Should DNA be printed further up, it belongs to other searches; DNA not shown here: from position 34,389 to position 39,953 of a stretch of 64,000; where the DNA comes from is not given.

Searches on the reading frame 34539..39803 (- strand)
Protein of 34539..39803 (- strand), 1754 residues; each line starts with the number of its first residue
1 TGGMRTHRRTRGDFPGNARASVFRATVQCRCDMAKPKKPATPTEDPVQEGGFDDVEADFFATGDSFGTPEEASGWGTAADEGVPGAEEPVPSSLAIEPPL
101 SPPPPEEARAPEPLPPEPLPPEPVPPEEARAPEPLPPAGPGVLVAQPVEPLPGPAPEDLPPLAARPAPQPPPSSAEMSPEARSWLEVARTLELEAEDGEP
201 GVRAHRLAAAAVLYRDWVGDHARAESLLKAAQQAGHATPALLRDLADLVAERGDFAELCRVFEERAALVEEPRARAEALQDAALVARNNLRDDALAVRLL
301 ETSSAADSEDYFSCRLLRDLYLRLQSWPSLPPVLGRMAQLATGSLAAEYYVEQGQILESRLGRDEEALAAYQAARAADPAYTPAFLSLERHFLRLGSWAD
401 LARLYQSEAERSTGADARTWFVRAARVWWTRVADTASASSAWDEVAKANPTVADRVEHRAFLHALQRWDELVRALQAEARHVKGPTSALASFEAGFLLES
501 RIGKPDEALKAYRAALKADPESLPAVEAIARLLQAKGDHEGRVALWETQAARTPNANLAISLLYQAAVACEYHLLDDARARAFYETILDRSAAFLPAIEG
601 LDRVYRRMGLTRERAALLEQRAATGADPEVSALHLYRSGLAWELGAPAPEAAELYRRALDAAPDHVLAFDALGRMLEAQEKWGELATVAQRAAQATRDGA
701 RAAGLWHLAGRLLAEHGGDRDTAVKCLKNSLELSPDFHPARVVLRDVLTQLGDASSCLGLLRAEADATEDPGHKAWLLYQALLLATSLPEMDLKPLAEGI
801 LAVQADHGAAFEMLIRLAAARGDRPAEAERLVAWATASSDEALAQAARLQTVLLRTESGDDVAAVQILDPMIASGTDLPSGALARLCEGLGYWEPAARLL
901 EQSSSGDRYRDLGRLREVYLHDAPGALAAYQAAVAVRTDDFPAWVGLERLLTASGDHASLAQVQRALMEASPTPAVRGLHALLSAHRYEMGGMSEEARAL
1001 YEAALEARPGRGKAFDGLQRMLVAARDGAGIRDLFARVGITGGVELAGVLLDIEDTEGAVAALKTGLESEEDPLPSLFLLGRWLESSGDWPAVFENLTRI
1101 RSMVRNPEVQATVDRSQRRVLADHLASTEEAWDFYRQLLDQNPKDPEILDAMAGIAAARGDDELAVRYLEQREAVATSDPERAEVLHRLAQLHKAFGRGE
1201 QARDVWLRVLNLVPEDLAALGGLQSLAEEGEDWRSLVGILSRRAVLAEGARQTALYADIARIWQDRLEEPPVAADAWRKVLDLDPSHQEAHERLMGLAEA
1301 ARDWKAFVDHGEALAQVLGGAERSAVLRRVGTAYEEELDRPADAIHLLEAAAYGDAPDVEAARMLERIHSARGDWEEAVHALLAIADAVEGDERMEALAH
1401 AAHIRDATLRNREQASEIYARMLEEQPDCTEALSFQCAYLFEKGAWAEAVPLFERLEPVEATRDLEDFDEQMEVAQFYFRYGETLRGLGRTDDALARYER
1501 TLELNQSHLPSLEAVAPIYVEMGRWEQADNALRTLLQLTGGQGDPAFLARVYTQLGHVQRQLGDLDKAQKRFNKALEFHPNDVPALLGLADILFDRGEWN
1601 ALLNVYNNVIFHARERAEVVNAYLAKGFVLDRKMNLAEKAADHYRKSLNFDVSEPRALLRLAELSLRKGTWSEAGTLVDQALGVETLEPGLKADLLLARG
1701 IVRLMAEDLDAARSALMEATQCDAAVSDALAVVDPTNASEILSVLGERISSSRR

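Call 44: search_protein_families(library=pfam, proteins=[window:34539-39803:-], max_evalue=0.001)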
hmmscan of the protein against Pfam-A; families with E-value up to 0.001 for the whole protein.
window:34539-39803:- (1754 aa): 18 families
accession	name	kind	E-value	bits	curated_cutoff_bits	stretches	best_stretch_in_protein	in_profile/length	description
PF14559.12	TPR_19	-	1.6e-25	89.6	25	1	1561-1600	3-42/68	Tetratricopeptide repeat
PF13176.12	TPR_7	-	1e-22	78.6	27.9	0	1512-1545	2-35/36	Tetratricopeptide repeat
PF13414.12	TPR_11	-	2.8e-22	78.6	26.8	0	1556-1595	1-40/42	TPR repeat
PF07719.23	TPR_2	-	3.5e-21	73.9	27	1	1549-1582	1-34/34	Tetratricopeptide repeat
PF13431.12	TPR_17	-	1.5e-19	69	24.4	0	1572-1599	2-29/34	Tetratricopeptide repeat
PF13181.12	TPR_8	-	3.9e-18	64.4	25.7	1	1549-1581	1-33/34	Tetratricopeptide repeat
PF00515.34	TPR_1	-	3.5e-16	58.7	27.8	1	1549-1582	1-34/34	Tetratricopeptide repeat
PF23914.1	TPR_CcmH_CycH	-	1.4e-15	57.9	42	0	1363-1458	54-149/158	Cytochrome c-type biogenesis protein H TPR domain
PF13428.12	TPR_14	-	2.5e-15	55.9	23.5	1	1550-1592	2-44/44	Tetratricopeptide repeat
PF25064.1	ARM_TT21_5th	-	5.8e-14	52.8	27.8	0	1632-1719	13-98/117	TT21 fifth ARM repeats domain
PF13424.12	TPR_12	-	2.1e-12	47.5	30.1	1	1518-1578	12-74/77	Tetratricopeptide repeat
PF24575.1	TPR_Slam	-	7.8e-09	36.3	35.2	0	1556-1596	54-94/104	Surface lipoprotein assembly modifier, N-terminal TPR repeats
PF13174.12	TPR_6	-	1.7e-07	31.9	26.3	0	491-522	3-33/33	Tetratricopeptide repeat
PF13432.12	TPR_16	-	7.3e-07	30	32.7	0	1554-1599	2-47/65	Tetratricopeptide repeat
PF12895.13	ANAPC3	-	6.7e-06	26.7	27.2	0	1446-1533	5-80/82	Anaphase-promoting complex, cyclosome, subunit 3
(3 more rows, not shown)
